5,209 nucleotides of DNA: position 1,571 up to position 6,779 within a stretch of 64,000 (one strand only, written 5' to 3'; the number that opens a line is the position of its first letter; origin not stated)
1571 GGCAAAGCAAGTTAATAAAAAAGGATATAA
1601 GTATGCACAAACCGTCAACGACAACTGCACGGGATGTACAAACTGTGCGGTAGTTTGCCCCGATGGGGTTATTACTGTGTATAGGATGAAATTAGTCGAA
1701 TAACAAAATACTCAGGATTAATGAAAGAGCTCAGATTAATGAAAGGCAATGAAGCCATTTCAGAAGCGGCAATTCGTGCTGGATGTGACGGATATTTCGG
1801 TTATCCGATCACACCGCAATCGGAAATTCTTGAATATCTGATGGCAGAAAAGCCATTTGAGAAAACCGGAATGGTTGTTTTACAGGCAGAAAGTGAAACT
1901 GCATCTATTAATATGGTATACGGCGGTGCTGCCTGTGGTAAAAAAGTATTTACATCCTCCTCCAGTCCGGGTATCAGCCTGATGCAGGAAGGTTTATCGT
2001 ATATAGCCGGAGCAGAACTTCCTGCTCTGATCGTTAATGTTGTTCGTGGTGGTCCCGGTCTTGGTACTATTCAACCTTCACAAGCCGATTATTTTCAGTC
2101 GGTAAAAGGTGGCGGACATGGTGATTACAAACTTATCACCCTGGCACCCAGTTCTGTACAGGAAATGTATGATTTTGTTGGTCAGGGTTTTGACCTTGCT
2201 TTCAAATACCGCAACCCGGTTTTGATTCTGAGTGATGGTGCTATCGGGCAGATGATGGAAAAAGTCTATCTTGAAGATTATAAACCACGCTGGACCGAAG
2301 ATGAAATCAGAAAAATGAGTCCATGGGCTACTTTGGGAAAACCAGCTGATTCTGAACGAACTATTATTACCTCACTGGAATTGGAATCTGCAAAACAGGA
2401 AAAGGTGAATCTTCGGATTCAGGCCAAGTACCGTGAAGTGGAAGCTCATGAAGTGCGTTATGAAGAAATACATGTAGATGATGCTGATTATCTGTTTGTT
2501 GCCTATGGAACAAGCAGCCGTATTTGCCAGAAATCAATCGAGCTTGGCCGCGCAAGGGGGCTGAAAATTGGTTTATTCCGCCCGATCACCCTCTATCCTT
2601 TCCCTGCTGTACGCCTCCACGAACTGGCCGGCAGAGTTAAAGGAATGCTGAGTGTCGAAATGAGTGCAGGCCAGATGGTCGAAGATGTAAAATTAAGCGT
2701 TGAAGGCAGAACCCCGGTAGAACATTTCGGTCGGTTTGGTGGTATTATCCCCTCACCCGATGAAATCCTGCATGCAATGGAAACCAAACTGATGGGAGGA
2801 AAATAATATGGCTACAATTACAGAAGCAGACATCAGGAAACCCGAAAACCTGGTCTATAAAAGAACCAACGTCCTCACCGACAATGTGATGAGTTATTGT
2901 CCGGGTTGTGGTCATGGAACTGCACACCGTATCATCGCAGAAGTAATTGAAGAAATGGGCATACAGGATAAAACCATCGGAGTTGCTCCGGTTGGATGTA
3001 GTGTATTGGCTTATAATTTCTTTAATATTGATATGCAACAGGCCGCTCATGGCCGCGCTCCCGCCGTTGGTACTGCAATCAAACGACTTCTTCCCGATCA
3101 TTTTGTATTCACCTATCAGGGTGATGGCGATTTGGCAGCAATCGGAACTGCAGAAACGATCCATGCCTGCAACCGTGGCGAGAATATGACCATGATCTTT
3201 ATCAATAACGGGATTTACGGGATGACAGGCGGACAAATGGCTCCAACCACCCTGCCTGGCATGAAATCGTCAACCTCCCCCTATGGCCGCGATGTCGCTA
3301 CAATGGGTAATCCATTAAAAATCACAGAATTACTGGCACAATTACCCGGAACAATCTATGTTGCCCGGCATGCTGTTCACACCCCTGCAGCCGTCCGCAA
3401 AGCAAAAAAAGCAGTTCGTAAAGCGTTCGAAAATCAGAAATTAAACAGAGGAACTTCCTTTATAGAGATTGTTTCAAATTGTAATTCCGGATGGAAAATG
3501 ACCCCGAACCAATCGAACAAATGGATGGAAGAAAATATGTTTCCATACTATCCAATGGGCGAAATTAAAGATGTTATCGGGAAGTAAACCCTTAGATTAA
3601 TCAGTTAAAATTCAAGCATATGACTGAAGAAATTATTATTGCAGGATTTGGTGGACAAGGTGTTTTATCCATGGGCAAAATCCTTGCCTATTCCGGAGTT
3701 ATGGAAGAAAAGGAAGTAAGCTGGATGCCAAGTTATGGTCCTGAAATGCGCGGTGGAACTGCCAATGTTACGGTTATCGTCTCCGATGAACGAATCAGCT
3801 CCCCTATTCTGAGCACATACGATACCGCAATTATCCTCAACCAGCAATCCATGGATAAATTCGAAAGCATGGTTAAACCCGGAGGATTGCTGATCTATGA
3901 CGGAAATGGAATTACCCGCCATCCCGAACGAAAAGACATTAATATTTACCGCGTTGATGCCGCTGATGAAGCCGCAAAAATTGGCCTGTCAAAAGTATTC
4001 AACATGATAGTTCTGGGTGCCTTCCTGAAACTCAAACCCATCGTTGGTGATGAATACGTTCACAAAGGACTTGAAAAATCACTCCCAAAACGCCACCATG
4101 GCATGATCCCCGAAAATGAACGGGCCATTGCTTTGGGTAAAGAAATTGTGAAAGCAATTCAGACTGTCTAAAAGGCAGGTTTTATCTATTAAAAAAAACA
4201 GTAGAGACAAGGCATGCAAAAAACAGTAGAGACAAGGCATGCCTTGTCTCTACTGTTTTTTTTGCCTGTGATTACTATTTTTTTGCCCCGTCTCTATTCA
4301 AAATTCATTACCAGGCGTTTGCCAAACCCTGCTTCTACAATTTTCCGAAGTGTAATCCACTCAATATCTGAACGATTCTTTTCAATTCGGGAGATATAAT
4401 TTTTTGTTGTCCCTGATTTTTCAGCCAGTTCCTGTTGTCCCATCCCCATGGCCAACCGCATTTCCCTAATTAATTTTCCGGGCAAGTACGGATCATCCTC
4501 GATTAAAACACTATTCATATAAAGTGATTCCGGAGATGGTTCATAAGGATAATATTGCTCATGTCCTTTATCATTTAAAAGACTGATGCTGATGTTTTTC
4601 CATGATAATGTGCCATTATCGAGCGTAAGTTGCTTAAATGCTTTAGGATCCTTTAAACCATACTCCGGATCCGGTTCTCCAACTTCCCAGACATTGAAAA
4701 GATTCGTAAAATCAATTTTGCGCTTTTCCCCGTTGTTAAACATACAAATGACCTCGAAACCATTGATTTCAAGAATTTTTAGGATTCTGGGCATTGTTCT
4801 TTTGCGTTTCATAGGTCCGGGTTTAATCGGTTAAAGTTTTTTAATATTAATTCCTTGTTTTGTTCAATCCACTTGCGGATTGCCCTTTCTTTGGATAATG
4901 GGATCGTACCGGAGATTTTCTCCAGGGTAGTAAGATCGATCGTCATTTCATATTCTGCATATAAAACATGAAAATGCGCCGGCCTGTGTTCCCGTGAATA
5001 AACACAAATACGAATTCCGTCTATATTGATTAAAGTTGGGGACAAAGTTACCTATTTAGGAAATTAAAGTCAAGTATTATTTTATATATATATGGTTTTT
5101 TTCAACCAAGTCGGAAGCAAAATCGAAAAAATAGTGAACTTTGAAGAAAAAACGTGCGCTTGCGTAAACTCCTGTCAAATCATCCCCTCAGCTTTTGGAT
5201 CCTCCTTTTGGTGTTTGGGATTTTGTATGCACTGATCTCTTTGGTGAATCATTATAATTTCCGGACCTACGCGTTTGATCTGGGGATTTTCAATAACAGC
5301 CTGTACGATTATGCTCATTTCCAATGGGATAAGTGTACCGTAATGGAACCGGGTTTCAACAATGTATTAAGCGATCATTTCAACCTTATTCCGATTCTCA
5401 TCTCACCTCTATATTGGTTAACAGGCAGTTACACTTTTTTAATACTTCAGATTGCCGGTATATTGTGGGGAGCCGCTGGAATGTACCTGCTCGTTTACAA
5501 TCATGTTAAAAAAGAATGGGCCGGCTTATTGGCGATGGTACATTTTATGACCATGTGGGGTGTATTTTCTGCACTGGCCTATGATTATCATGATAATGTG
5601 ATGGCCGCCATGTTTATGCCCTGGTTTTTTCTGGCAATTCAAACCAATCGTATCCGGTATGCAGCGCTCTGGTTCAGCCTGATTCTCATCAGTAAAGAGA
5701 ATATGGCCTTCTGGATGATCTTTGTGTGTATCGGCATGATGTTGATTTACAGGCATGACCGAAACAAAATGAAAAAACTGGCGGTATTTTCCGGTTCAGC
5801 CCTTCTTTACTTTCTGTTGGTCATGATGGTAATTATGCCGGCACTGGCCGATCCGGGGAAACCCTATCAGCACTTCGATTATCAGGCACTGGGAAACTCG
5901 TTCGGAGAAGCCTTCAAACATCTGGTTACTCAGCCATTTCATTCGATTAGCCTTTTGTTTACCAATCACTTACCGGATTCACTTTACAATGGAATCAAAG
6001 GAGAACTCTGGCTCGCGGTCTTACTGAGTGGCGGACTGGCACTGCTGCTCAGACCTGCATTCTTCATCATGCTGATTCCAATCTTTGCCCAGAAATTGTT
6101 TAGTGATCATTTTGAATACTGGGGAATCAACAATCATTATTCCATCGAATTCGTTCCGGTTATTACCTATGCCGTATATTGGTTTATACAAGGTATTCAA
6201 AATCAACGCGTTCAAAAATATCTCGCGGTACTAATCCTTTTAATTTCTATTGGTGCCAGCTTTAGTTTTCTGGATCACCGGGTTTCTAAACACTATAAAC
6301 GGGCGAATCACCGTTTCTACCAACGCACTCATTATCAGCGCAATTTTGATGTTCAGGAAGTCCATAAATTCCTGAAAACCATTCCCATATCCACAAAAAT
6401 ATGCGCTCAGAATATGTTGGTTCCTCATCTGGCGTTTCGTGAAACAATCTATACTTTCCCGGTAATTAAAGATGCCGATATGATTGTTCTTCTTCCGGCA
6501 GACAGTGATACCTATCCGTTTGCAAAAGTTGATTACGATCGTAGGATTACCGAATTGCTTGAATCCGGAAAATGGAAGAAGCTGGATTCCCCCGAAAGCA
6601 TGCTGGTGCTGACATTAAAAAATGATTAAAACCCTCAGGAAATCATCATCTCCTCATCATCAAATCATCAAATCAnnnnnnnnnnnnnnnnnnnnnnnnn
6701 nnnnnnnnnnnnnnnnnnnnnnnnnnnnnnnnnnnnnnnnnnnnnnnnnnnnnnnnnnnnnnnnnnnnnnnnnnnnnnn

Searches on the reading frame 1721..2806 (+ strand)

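Call 69: search_protein_families(library=pfam, proteins=[window:1721-2806:+], max_evalue=0.00001)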
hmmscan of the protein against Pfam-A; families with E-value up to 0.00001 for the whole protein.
window:1721-2806:+ (361 aa): 2 families
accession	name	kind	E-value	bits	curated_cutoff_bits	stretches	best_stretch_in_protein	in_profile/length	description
PF01855.24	POR_N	-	1.7e-48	165.8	27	1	15-191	1-173/231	Pyruvate flavodoxin/ferredoxin oxidoreductase, thiamine diP-bdg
PF17147.9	PFOR_II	-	3.7e-21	75.8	27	1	255-349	1-102/102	Pyruvate:ferredoxin oxidoreductase core domain II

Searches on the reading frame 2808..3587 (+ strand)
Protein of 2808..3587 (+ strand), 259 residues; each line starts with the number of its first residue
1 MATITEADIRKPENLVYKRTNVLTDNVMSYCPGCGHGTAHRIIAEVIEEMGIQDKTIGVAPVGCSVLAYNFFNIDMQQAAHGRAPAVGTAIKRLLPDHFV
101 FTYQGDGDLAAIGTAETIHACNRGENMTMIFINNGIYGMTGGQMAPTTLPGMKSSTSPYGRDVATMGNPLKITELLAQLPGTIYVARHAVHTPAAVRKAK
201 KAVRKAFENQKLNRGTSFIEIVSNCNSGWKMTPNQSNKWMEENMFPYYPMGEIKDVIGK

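Call 69: search_protein_families(library=pfam, proteins=[window:2808-3587:+], max_evalue=0.00001)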
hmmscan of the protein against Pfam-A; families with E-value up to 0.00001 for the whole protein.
window:2808-3587:+ (259 aa): 1 family
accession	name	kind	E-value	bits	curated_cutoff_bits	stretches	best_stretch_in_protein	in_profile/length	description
PF02775.26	TPP_enzyme_C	-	1.9e-18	67.1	21.9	1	69-220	19-150/151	Thiamine pyrophosphate enzyme, C-terminal TPP binding domain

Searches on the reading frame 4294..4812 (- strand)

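Call 69: search_protein_families(library=pfam, proteins=[window:4294-4812:-], max_evalue=0.00001)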
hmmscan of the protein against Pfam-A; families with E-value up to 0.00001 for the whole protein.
window:4294-4812:- (172 aa): 2 families
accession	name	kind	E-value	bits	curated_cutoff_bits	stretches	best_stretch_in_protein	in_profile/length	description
PF01381.28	HTH_3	-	1.6e-09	38.1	23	1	115-161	1-47/55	Helix-turn-helix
PF12844.13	HTH_19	-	9.5e-07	29.1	30.2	1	112-160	1-49/64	Helix-turn-helix domain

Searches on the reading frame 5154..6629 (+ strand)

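Call 69: search_protein_families(library=pfam, proteins=[window:5154-6629:+], max_evalue=0.00001)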
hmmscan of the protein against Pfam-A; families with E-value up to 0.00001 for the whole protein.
window:5154-6629:+ (491 aa): 1 family
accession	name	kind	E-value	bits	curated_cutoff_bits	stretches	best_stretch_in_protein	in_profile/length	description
PF09852.15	DUF2079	-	3.4e-45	155.4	28.2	1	33-437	2-402/459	Predicted membrane protein (DUF2079)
